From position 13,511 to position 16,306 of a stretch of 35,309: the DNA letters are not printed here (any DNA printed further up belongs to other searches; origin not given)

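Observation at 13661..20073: Orphan VirD4/HerA-like membrane ATPase operon with a 1,061-aa coiled-coil membrane protein, directly upstream of the giant ORF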

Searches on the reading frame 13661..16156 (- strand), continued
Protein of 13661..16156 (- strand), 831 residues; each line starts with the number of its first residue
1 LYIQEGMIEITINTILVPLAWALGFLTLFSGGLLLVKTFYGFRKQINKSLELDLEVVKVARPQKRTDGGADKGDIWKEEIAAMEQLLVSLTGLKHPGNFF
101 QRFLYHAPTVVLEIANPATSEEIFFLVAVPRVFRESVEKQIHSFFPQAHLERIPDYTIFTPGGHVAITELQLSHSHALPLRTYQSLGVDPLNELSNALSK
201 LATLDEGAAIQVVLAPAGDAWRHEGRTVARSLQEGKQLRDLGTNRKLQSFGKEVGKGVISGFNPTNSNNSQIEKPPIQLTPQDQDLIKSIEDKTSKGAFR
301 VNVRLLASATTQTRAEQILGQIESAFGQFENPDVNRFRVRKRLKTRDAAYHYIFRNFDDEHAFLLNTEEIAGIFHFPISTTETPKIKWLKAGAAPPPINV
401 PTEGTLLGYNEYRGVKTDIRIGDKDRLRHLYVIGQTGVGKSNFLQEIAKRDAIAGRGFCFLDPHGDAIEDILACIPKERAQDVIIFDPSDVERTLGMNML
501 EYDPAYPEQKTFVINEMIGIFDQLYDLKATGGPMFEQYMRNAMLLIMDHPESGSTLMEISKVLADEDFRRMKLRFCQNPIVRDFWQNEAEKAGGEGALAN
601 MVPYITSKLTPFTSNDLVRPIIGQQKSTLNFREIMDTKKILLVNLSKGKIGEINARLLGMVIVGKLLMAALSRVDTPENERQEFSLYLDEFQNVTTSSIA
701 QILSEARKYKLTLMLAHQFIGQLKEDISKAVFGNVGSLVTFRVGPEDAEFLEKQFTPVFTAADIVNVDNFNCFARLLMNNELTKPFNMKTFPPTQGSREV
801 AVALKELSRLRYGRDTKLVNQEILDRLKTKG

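Call 16: find_encoding_contigs(protein=P0119, flank=10000, max_places=1)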
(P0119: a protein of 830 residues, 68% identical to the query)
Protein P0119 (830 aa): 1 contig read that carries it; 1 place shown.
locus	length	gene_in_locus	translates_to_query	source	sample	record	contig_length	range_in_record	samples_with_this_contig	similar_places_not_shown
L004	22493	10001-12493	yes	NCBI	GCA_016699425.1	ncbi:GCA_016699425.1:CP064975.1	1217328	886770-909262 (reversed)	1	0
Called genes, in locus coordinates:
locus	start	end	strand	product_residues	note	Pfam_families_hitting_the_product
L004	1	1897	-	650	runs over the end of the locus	PF02366:PMT, PF13231:PMT_2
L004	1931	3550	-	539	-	PF02366:PMT (weak), PF13231:PMT_2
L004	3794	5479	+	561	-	-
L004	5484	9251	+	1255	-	-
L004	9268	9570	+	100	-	PF18908:DUF5663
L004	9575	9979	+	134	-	-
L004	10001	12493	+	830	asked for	PF26449:DUF8128, PF10412:TrwB_AAD_bind (faint), PF01935:DUF87 (weak), PF12696:TraG-D_C (faint)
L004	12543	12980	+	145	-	PF11969:DcpS_C, PF01230:HIT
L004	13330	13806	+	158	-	PF20603:Bact_hydrolase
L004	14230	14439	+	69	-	PF12844:HTH_19, PF01381:HTH_3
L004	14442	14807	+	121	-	-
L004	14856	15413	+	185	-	PF00085:Thioredoxin, PF13098:Thioredoxin_2 (weak)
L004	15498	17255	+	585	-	PF02683:DsbD_TM, PF13386:DsbD_2 (weak), PF08534:Redoxin, PF00578:AhpC-TSA, PF13905:Thioredoxin_8, PF17991:Thioredoxin_10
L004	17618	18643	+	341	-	PF27663:Spore_coat_YutH (weak), PF01636:APH, PF01633:Choline_kinase (weak), PF02958:EcKL (weak)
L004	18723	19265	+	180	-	PF00561:Abhydrolase_1 (faint), PF06821:Ser_hydrolase, PF12697:Abhydrolase_6 (weak), PF10230:LIDHydrolase (faint)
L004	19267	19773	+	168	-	PF06414:Zeta_toxin, PF13238:AAA_18, PF13671:AAA_33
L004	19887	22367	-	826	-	-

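Call 17: find_encoding_contigs(protein=P0011, flank=10000, max_places=1)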
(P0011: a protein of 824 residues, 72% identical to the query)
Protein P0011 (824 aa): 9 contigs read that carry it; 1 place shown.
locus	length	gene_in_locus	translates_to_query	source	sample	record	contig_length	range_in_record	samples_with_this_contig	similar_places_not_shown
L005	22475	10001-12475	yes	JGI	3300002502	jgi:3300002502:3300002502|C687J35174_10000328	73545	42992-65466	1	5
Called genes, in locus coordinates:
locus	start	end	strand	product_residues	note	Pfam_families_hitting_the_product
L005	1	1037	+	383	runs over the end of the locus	PF13439:Glyco_transf_4 (weak), PF20706:GT4-conflict, PF00534:Glycos_transf_1, PF13692:Glyco_trans_1_4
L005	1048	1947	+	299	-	PF13177:DNA_pol3_delta2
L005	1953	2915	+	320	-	PF08478:POTRA_1 (weak)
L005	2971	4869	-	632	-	PF02366:PMT, PF13231:PMT_2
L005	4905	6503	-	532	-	PF13231:PMT_2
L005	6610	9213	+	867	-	-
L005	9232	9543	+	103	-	PF18908:DUF5663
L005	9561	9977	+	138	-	-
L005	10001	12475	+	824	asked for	PF26449:DUF8128, PF10412:TrwB_AAD_bind (faint), PF12696:TraG-D_C (faint)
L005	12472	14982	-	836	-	-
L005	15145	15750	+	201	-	-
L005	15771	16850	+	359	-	PF02646:RmuC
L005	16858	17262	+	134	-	-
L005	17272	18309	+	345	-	PF00953:Glycos_transf_4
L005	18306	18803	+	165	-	PF02643:DUF192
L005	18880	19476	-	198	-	-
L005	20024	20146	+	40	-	-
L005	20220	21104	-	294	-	PF17827:PrmC_N, PF13847:Methyltransf_31 (weak), PF13649:Methyltransf_25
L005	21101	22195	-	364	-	PF03462:PCRF, PF00472:RF-1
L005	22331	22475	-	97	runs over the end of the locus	PF01197:Ribosomal_L31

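Call 19: search_solved_structures(query=window:13661-16138:-, max_evalue=1, show_alignments=2)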
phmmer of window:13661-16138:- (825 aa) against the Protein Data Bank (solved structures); distinct sequences matched with E-value up to 1: 11.
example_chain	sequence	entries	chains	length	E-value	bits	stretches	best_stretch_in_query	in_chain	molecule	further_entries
1gl6_A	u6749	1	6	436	0.0015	20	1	421-464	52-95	ATPASE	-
1e9r_A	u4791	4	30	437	0.0015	20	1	421-464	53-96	CONJUGAL TRANSFER PROTEIN TRWB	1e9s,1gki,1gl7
8xau_A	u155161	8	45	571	0.016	16.6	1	689-781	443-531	ATP-binding protein | HerA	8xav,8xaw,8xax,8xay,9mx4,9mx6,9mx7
6sz9_A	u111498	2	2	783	0.12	13.7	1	400-461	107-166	IcmO (DotL)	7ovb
3zh8_A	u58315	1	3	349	0.39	12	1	253-301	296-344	PROTEIN KINASE C IOTA TYPE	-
5lih_A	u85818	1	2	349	0.44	11.9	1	253-301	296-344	Protein kinase C iota type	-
5li9_A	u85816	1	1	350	0.44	11.9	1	253-301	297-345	Protein kinase C iota type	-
5li1_A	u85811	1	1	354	0.44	11.9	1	253-301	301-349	Protein kinase C iota type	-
8r3x_A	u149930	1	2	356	0.45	11.8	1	253-301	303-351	Protein kinase C iota type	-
4dc2_A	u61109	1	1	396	0.52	11.6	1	253-301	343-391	Protein kinase C iota type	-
9ejk_B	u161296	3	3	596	0.88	10.9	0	253-301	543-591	Protein kinase C iota type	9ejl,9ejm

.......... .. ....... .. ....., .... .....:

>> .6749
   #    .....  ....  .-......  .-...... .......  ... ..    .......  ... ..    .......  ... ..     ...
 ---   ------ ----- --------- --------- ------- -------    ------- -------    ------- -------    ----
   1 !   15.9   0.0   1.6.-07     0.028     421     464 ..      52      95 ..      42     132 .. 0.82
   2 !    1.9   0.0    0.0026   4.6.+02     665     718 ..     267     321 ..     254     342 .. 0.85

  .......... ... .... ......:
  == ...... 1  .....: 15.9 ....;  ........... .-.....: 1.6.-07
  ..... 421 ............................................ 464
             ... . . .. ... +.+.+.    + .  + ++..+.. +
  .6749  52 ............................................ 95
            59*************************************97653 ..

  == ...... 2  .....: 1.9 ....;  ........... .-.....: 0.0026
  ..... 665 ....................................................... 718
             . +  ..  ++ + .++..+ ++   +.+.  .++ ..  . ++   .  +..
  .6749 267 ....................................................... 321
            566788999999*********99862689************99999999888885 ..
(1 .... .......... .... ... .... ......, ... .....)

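Call 29: search_protein_representatives(protein=window:13661-16138:-)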
Query: 825 residues. Proteins with E-value up to 0.001 (for the whole library): 21269; up to 1e-10: 13654; up to 1e-30: 5611. The best 150 are listed.
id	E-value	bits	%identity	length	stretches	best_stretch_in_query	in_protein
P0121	6.4e-229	778.6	51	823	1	69-821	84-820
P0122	2.4e-221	753.6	46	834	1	33-822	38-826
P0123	7.3e-221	752.0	50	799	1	99-822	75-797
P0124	2.0e-211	720.8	46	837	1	6-820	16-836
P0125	4.7e-210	716.2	46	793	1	92-820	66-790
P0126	3.5e-205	700.1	47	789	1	19-821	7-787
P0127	6.3e-204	696.0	45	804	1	19-822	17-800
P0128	3.6e-203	693.5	46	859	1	68-821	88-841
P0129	9.3e-203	692.1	45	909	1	28-822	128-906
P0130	8.1e-200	682.4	45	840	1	31-822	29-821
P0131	8.5e-200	682.3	45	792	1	40-822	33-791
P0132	1.5e-199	681.5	46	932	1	71-820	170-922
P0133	3.0e-199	680.5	47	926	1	104-822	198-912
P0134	6.0e-198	676.2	44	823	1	70-813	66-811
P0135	1.7e-190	651.6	43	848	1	6-822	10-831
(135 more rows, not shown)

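Call 31: find_related_loci(query=A2, collection=genome_contigs, flank=10000)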
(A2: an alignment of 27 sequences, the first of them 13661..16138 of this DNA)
Query A2 (825 aa) in genome_contigs; peptide patterns used: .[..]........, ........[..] (x = any residue, [..] = any of these).
600 stretches matched a pattern (row limit reached: there are more); 600 encode a relative of the query (tblastn E <= 1e-3); the best 80 are kept; 80 distinct loci.
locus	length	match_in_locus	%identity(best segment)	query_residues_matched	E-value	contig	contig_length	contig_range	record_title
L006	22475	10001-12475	95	1-825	0e+0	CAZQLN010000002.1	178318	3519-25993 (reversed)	MAG TPA_asm: uncultured Bdellovibrionales bacterium isolate SRP342105_co1_403 genome assembly, contig: NODE_86_length_17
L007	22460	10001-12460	71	2-822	0e+0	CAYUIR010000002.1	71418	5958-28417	MAG TPA_asm: uncultured Bdellovibrionales bacterium isolate SRP219642_co6_142 genome assembly, contig: NODE_196_length_7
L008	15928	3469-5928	69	3-822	0e+0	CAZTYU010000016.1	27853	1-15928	MAG TPA_asm: uncultured Bdellovibrionales bacterium isolate SRP342105_co1_290 genome assembly, contig: NODE_2219_length_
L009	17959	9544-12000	66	1-822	0e+0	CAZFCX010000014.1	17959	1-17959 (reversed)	MAG TPA_asm: uncultured Bdellovibrionales bacterium isolate SRP239243_co1_144 genome assembly, contig: NODE_5090_length_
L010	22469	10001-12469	56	1-820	0e+0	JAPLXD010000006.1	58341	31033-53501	MAG: Candidatus Moraniibacteriota bacterium isolate LacPavin_0818_WC55_MAG_45_10 LacPavin_0818_WC55_scaffold_289991, who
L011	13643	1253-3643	65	28-824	0e+0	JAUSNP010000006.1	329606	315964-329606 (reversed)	MAG: Candidatus Moraniibacteriota bacterium isolate E19_metabat.bin.91 E19_k141_503813, whole genome shotgun sequence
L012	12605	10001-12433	51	13-824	0e+0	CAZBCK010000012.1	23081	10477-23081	MAG TPA_asm: uncultured Candidatus Saccharibacteria bacterium isolate binchicken_co256_1022 genome assembly, contig: NOD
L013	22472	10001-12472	67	1-822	0e+0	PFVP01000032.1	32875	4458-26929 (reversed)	MAG: Candidatus Moranbacteria bacterium CG_4_9_14_3_um_filter_45_14 CG_4_9_14_3_um_filter_150_scaffold_909_c, whole geno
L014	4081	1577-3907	53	39-821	0e+0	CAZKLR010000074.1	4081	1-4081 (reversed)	MAG TPA_asm: uncultured Candidatus Saccharibacteria bacterium isolate SRP294416_co1_206 genome assembly, contig: NODE_55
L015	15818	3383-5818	65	6-822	0e+0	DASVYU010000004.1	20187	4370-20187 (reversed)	MAG TPA_asm: Patescibacteria group bacterium isolate SMAG_U2610 k141_1593836, whole genome shotgun sequence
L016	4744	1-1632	72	284-824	0e+0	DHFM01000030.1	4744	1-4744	MAG TPA_asm: Candidatus Moranbacteria bacterium UBA4824 UBA4824_contig_145410, whole genome shotgun sequence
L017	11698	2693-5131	50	4-820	0e+0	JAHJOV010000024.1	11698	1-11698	MAG: Patescibacteria group bacterium isolate Old_saline_planktonic.mb.43 Old_saline_plankto.mb.43_k141_561933, whole gen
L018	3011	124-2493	50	25-822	0e+0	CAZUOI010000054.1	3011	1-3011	MAG TPA_asm: uncultured Candidatus Saccharibacteria bacterium isolate binchicken_co47_202 genome assembly, contig: NODE_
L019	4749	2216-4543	52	40-821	0e+0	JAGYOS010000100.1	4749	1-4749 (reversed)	Bacterium isolate M55B174 k51_3800692_flag_0_multi_85.8529_len_4749, whole genome shotgun sequence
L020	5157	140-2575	50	4-822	0e+0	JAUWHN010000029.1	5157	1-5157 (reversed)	MAG: Candidatus Portnoybacteria bacterium isolate CSMAG_2269 CSMAG_2269_k141_3399801_length_5157_cov_8.7255, whole genom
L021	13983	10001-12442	47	4-820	0e+0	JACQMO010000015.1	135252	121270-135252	MAG: Candidatus Uhrbacteria bacterium isolate NC_groundwater_1231_Ag_S-0.1um_60_33 S_p1_S3_coassembly_k141_970599, whole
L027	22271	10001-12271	46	38-820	0e+0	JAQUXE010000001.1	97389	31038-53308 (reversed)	MAG: Candidatus Paceibacterota bacterium isolate STD2_206 NODE_673_length_97389_cov_152.947883_Sandtown_D2, whole genome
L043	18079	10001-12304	45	50-823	0e+0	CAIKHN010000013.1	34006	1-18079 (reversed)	Candidatus Uhrbacteria bacterium isolate LJ-3-15m_bin-0684 genome assembly, contig: bin-0684:13/40, whole genome shotgun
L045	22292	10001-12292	45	37-823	0e+0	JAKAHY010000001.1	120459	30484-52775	MAG: bacterium isolate WY3.bin152 NODE_209_length_120459_cov_2.175057, whole genome shotgun sequence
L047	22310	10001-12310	45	42-820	0e+0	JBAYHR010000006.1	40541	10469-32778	MAG: Candidatus Paceibacterota bacterium isolate SO_2016_GW1_154 scaffold01832_OW334_2016, whole genome shotgun sequence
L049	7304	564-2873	45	46-822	0e+0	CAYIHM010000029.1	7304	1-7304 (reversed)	MAG TPA_asm: uncultured Candidatus Saccharibacteria bacterium isolate ERP119705_co24_246 genome assembly, contig: NODE_1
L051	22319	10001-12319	45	35-820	0e+0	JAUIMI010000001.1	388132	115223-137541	MAG: bacterium isolate Co_bin.90 NODE_205_length_388132_cov_2.102128, whole genome shotgun sequence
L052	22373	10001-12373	44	18-820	0e+0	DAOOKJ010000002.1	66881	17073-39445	MAG TPA_asm: Candidatus Paceibacterota bacterium isolate AMR_MDS_2730 NODE_490_length_66881_cov_22.779951, whole genome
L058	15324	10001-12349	46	35-822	0e+0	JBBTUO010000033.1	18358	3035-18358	MAG: Patescibacteria group bacterium isolate H41-bin128_1 H41_bin128_1_000000000033, whole genome shotgun sequence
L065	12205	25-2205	46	97-820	0e+0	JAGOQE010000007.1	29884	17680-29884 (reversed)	MAG: Candidatus Paceibacterota bacterium isolate Gw_Eff_bin_129 Gw_Eff_2896_length_29884_cov_8.193803, whole genome shot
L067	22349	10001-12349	43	35-822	0e+0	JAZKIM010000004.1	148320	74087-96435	MAG: Patescibacteria group bacterium isolate ADI_DC_SW_02_SPN_11032020-bin031_1 DCSW02SPN_B031_1_000000000004, whole gen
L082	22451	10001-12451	42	6-820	0e+0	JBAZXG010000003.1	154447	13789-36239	MAG: Patescibacteria group bacterium isolate SO_2017_GW1_50 NODE_779_length_154447_cov_1.636807_OW334_2017, whole genome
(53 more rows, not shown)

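Call 38: search_solved_structures(query=A2, max_evalue=0.1, show_alignments=1)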
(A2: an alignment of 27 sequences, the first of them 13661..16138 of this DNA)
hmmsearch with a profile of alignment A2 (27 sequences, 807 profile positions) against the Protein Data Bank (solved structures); distinct sequences matched with E-value up to 0.1: 6.
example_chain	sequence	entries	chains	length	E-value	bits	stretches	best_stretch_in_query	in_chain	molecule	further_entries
1gl6_A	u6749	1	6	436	1.6e-08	36.3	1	405-449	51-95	ATPASE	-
1e9r_A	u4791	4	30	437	1.6e-08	36.3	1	405-449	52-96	CONJUGAL TRANSFER PROTEIN TRWB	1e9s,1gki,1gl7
6sz9_A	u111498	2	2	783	2.5e-05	25.8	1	392-465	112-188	IcmO (DotL)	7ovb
9x1l_A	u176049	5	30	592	0.0041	18.4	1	406-448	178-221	DNA helicase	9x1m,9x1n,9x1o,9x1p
8xau_A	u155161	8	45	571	0.0042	18.4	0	672-739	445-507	ATP-binding protein | HerA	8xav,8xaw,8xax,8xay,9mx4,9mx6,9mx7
2kjq_A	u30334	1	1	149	0.011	17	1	402-441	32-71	DnaA-related protein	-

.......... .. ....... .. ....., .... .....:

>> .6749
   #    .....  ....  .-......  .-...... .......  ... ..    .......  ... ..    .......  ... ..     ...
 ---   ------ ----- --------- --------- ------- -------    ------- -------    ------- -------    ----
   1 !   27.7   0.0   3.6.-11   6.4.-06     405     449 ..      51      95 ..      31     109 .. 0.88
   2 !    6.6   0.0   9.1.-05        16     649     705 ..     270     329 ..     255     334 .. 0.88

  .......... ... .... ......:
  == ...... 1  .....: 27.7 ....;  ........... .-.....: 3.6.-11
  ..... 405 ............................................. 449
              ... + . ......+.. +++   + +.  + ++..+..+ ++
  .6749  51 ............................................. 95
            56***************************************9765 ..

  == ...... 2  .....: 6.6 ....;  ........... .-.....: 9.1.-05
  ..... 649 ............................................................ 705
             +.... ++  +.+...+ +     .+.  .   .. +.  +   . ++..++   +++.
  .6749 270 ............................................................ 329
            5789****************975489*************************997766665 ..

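Call 44: search_protein_families(library=padloc, proteins=[window:13661-16138:-], max_evalue=0.01)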
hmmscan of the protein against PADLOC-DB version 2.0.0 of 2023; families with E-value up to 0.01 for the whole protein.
window:13661-16138:- (825 aa): 4 families
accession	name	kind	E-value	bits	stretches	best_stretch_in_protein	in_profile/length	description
PDLC04140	mad8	-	9e-12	43.1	1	422-747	28-264/314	mads_8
PDLC02188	HerA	-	0.00013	19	1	690-748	452-507/578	-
PDLC04105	HerA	-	0.00035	17.3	0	421-460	166-206/576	-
PDLC04103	HerA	-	0.00079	15.9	0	683-744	459-517/579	-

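Call 45: search_protein_families(library=phrogs, proteins=[window:13661-16138:-], max_evalue=0.01)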
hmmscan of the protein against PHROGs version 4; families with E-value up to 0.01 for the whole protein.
window:13661-16138:- (825 aa): 3 families
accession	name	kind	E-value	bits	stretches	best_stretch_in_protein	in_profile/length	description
phrog_5156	-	unknown function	2.3e-78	265.2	1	102-820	77-807/824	-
phrog_7035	-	unknown function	7e-14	52.1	2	629-755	445-576/969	-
phrog_2666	-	head and packaging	0.0025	17.5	0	422-462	322-362/555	terminase large subunit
